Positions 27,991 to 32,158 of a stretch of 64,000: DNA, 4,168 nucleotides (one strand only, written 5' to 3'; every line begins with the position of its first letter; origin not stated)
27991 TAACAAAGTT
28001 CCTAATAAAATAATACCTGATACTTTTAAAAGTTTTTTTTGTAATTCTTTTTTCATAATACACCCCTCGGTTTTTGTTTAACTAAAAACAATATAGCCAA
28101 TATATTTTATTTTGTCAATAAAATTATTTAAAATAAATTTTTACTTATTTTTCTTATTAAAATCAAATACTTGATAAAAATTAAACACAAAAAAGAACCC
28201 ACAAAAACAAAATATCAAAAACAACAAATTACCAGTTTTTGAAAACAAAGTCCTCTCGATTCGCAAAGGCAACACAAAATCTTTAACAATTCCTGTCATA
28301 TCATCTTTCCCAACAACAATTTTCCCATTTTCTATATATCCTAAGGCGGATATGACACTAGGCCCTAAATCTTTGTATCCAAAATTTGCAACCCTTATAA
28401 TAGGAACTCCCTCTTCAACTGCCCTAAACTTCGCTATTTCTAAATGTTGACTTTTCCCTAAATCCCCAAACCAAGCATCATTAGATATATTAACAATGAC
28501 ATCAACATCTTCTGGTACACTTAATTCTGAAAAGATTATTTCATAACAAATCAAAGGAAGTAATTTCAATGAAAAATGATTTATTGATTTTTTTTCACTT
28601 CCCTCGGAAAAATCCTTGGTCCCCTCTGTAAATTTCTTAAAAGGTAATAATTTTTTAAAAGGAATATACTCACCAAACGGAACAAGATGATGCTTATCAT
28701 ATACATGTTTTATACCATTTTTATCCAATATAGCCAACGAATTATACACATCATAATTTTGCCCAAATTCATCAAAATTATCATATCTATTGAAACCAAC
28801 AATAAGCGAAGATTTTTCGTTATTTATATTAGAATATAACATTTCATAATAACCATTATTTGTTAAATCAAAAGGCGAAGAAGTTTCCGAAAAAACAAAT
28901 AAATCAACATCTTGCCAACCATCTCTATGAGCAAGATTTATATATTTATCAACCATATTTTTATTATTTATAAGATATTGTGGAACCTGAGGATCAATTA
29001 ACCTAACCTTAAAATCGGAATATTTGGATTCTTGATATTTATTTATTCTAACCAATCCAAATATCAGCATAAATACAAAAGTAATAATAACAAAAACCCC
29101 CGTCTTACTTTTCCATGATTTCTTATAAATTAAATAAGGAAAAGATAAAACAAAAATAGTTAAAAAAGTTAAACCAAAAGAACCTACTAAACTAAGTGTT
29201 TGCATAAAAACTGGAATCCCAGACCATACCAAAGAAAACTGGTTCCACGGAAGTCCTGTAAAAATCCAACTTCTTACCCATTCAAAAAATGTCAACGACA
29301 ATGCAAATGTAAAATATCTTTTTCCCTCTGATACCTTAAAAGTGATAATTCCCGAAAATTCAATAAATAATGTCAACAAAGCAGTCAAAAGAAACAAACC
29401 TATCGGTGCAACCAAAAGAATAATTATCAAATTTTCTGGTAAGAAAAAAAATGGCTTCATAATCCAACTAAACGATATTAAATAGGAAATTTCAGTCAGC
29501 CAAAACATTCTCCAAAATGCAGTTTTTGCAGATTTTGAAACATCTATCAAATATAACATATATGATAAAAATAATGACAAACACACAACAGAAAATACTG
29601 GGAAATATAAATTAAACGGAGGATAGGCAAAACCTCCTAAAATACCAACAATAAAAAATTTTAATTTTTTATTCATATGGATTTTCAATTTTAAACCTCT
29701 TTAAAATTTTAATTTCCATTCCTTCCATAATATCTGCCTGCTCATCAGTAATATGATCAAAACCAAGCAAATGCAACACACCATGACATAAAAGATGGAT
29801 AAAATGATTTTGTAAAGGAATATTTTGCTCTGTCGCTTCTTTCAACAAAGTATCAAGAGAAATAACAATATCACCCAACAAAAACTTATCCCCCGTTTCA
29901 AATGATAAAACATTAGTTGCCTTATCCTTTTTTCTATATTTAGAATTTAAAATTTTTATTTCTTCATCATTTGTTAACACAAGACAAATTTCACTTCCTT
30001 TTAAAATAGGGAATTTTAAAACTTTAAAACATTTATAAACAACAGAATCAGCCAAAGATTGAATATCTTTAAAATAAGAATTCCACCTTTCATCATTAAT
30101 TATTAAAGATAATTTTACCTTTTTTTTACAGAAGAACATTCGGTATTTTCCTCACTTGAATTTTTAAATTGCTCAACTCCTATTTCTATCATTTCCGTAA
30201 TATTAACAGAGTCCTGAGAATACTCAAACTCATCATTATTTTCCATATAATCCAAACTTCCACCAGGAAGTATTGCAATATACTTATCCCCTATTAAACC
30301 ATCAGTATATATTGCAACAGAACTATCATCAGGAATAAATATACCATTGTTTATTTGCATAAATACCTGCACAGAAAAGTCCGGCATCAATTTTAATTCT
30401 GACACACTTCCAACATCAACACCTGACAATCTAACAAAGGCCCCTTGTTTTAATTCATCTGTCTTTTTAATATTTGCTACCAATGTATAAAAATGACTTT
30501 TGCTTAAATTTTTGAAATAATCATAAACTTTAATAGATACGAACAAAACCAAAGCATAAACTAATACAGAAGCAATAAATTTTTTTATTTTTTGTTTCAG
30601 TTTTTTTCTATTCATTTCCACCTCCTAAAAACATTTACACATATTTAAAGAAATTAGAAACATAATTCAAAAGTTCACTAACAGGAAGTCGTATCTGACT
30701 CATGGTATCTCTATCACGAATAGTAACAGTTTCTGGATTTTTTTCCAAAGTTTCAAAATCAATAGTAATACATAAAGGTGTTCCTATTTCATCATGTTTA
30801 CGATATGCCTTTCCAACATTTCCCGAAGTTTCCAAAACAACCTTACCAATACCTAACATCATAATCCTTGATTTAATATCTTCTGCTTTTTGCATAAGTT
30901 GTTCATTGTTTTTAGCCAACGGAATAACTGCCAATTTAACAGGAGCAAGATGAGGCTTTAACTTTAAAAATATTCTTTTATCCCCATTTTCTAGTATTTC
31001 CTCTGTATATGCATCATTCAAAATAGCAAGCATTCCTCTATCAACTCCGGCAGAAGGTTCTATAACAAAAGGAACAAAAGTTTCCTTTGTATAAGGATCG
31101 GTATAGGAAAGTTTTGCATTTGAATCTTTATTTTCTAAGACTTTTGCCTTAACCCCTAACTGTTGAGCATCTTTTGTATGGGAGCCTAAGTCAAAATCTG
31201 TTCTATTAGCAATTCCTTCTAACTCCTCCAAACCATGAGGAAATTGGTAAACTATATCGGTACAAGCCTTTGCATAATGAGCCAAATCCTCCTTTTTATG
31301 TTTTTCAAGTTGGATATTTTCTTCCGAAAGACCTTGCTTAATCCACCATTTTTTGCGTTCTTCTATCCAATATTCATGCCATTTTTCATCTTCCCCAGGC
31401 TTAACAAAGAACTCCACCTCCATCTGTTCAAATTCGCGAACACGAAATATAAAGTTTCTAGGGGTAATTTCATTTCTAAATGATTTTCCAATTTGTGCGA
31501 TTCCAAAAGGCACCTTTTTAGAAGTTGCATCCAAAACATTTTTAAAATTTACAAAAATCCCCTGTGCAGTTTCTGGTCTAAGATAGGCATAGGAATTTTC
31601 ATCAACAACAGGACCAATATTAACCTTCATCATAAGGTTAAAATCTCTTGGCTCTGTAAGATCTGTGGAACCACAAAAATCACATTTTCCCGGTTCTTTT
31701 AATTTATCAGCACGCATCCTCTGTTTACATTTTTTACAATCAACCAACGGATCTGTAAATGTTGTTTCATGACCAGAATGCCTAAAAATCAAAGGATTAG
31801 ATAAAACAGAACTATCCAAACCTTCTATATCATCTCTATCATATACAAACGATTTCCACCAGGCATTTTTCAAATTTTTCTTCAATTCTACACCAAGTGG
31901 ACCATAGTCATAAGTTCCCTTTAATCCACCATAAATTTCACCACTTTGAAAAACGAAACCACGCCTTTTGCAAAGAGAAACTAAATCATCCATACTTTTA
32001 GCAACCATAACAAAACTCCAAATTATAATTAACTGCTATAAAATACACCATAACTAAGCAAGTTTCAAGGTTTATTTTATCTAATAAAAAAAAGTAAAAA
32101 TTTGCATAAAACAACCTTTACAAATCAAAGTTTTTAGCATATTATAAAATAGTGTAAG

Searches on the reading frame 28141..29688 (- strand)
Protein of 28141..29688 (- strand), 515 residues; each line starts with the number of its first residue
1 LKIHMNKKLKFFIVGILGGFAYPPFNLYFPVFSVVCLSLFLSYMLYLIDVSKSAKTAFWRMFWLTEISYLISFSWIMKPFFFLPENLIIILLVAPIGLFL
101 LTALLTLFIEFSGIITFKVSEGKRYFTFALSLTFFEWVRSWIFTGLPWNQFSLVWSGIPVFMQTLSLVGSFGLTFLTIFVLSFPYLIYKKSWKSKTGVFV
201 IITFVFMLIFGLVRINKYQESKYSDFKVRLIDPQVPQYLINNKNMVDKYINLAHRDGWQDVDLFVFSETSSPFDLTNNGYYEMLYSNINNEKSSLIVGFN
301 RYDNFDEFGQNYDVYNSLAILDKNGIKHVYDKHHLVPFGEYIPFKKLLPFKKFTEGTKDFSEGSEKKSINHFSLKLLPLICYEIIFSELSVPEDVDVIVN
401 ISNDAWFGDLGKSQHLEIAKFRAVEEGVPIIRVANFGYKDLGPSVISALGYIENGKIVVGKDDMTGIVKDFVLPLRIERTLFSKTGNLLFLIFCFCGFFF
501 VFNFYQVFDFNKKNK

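Call 10: search_protein_families(library=pfam, proteins=[window:28141-29688:-], max_evalue=0.00001)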
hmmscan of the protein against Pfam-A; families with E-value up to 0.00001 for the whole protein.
window:28141-29688:- (515 aa): 2 families
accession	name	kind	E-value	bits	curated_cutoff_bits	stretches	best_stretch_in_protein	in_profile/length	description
PF00795.27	CN_hydrolase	-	1.1e-15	58.1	23.2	1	248-465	23-238/256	Carbon-nitrogen hydrolase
PF20154.4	LNT_N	-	2.1e-15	57.7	27.1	1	15-180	2-156/159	Apolipoprotein N-acyltransferase N-terminal domain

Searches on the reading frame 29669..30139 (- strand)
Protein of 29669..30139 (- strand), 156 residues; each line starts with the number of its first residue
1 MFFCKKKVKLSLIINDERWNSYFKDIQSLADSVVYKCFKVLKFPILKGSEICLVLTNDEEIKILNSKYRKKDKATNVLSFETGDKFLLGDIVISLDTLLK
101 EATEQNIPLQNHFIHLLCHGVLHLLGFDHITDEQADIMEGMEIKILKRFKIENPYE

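Call 10: search_protein_families(library=pfam, proteins=[window:29669-30139:-], max_evalue=0.00001)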
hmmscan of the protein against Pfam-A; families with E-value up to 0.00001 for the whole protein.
window:29669-30139:- (156 aa): 1 family
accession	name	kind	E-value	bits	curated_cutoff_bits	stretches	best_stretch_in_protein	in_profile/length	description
PF02130.23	YbeY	-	1.1e-32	113.1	25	1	25-148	6-128/129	Endoribonuclease YbeY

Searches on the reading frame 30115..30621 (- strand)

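Call 10: search_protein_families(library=pfam, proteins=[window:30115-30621:-], max_evalue=0.00001)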
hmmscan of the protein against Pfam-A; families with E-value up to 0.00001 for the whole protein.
window:30115-30621:- (168 aa): 1 family
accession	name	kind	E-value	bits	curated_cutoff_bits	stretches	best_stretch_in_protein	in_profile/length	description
PF02470.25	MlaD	-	1.9e-15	57.3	25.1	1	45-120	3-81/81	MlaD protein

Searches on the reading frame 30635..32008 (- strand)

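Call 10: search_protein_families(library=pfam, proteins=[window:30635-32008:-], max_evalue=0.00001)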
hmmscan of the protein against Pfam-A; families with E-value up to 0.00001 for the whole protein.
window:30635-32008:- (457 aa): 2 families
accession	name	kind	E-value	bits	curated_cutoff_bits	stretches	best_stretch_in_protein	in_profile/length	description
PF03129.25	HGTP_anticodon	-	5.2e-20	71.9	21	1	359-451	2-92/94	Anticodon binding domain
PF00587.30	tRNA-synt_2b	-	1.8e-13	51.4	29.3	1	136-331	5-177/179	tRNA synthetase class II core domain (G, H, P, S and T)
